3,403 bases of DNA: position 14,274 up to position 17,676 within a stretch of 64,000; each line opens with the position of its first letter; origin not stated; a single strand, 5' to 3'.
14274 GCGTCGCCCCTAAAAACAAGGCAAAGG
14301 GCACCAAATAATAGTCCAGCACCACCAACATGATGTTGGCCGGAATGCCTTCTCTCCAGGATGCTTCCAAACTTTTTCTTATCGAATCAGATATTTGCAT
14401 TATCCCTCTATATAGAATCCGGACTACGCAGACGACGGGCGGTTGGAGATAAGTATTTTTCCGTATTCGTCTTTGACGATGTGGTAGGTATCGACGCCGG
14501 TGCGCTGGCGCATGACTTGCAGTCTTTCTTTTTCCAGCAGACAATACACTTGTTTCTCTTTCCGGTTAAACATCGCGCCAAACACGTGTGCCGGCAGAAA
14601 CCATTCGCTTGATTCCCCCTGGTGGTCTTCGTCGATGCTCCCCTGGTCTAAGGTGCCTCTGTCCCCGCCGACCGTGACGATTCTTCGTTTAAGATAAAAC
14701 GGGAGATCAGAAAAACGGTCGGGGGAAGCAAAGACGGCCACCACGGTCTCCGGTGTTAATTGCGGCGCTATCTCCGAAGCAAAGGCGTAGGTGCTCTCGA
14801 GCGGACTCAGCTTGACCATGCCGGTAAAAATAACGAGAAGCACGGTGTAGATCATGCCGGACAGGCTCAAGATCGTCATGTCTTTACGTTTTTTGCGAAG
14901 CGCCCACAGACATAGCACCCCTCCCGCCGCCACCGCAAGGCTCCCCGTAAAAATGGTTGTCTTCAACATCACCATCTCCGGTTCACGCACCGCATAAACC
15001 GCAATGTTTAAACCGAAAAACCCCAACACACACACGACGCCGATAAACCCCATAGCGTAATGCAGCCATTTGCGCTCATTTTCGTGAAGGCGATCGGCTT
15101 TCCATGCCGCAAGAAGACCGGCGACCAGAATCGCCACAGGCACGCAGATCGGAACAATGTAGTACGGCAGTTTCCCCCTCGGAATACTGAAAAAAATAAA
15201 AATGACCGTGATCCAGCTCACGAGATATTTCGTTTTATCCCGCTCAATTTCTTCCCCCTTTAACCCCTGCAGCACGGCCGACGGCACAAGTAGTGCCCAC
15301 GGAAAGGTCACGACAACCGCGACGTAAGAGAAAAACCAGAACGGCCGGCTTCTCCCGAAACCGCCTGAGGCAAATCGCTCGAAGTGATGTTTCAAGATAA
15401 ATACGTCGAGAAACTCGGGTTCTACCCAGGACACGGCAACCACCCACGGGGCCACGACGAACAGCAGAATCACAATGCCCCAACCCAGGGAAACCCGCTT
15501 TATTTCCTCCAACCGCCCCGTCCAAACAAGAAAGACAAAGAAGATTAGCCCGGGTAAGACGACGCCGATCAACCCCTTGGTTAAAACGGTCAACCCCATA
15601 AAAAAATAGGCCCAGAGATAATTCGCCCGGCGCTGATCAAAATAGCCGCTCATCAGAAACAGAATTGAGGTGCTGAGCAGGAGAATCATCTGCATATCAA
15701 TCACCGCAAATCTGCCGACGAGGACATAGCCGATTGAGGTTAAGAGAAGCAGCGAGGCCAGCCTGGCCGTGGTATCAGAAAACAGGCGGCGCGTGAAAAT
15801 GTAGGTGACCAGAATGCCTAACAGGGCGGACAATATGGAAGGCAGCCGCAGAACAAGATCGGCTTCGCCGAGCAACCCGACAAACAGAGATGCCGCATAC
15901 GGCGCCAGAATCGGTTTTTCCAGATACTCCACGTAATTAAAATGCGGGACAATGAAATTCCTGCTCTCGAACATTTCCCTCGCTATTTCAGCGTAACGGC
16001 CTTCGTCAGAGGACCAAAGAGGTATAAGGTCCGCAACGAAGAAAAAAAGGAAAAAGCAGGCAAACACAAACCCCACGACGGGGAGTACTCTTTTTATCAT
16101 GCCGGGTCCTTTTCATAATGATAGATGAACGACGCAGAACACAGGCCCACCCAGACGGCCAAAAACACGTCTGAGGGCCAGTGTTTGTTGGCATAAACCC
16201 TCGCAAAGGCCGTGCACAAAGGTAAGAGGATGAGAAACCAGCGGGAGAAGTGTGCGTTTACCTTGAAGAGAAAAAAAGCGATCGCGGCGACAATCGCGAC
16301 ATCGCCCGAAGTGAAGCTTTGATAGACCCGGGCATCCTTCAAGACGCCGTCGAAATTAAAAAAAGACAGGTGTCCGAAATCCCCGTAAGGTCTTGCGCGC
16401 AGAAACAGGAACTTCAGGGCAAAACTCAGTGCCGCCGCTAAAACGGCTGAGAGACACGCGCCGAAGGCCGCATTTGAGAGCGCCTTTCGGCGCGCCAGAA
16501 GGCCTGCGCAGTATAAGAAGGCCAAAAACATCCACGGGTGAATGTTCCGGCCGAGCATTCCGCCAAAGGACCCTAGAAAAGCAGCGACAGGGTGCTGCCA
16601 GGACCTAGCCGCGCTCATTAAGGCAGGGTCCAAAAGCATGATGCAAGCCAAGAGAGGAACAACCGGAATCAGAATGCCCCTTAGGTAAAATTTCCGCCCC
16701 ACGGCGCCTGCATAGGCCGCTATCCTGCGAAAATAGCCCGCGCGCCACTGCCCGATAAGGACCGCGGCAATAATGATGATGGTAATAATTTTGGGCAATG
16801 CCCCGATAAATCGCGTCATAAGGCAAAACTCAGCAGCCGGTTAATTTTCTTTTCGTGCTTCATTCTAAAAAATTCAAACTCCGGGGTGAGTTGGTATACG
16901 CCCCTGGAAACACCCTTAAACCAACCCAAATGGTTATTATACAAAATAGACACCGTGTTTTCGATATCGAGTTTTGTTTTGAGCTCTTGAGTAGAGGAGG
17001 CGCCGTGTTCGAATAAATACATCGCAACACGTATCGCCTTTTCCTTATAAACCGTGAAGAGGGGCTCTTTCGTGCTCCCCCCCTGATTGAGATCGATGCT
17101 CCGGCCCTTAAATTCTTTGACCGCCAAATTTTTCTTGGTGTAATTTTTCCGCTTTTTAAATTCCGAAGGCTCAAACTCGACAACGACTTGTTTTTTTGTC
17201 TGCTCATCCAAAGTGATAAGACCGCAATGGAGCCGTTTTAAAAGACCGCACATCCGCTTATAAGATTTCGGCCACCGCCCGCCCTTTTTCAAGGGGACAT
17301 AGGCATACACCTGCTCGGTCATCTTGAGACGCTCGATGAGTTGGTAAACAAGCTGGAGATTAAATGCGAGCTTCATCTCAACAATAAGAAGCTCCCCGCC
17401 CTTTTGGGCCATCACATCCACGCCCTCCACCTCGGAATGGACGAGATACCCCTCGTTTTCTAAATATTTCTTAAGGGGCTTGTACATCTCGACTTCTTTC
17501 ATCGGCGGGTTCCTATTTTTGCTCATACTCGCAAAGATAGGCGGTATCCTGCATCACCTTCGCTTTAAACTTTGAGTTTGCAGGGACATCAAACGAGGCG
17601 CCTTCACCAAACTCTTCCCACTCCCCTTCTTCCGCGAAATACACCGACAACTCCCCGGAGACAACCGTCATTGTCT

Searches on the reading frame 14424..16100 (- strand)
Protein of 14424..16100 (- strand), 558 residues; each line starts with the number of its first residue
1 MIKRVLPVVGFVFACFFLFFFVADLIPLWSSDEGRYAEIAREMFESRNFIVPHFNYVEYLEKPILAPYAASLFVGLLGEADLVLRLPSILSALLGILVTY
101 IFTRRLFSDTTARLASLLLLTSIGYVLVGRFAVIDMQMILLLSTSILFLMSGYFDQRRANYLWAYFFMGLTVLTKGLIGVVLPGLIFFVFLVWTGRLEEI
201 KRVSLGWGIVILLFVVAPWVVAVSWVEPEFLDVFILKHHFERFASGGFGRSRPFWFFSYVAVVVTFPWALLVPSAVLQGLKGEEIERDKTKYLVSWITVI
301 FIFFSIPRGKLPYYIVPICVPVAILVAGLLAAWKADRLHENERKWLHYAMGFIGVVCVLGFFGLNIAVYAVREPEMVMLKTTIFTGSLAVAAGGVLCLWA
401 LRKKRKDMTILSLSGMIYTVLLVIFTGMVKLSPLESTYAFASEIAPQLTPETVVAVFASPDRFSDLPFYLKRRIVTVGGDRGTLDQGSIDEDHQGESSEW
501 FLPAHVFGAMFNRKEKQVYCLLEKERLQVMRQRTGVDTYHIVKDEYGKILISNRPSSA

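Call 77: search_protein_families(library=pfam, proteins=[window:14424-16100:-], max_evalue=0.001)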
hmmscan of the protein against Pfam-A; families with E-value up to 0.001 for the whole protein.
window:14424-16100:- (558 aa): 3 families
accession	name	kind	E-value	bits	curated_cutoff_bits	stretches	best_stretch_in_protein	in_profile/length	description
PF13231.12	PMT_2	-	1.2e-19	71.5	26.1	1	62-220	2-158/160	Dolichyl-phosphate-mannose-protein mannosyltransferase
PF02366.24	PMT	-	2.1e-11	44.3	22.7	1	29-233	26-244/245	Dolichyl-phosphate-mannose-protein mannosyltransferase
PF18583.6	Arnt_C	-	0.00011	22.3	26.5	1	441-545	2-96/103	Aminoarabinose transferase C-terminal domain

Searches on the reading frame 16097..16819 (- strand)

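Call 77: search_protein_families(library=pfam, proteins=[window:16097-16819:-], max_evalue=0.001)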
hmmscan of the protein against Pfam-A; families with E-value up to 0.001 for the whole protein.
window:16097-16819:- (240 aa): 1 family
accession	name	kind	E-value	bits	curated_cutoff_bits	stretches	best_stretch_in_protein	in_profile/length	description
PF01569.27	PAP2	-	2.3e-15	56.9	27.2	1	119-236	3-125/130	PAP2 superfamily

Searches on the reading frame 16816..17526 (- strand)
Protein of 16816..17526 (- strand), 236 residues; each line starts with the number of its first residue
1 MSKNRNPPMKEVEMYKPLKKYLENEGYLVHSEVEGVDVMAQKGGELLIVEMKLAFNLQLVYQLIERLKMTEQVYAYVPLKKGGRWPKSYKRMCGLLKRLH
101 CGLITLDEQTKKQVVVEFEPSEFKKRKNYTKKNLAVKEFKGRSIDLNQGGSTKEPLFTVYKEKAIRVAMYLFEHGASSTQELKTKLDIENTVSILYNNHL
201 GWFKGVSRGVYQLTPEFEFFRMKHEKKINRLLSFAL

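Call 77: search_protein_families(library=pfam, proteins=[window:16816-17526:-], max_evalue=0.001)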
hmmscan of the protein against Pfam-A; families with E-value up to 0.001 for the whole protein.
window:16816-17526:- (236 aa): 1 family
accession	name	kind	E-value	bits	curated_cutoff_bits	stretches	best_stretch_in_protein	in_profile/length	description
PF09929.15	DUF2161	-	1.1e-31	109.8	27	1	108-215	6-113/118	Putative PD-(D/E)XK phosphodiesterase (DUF2161)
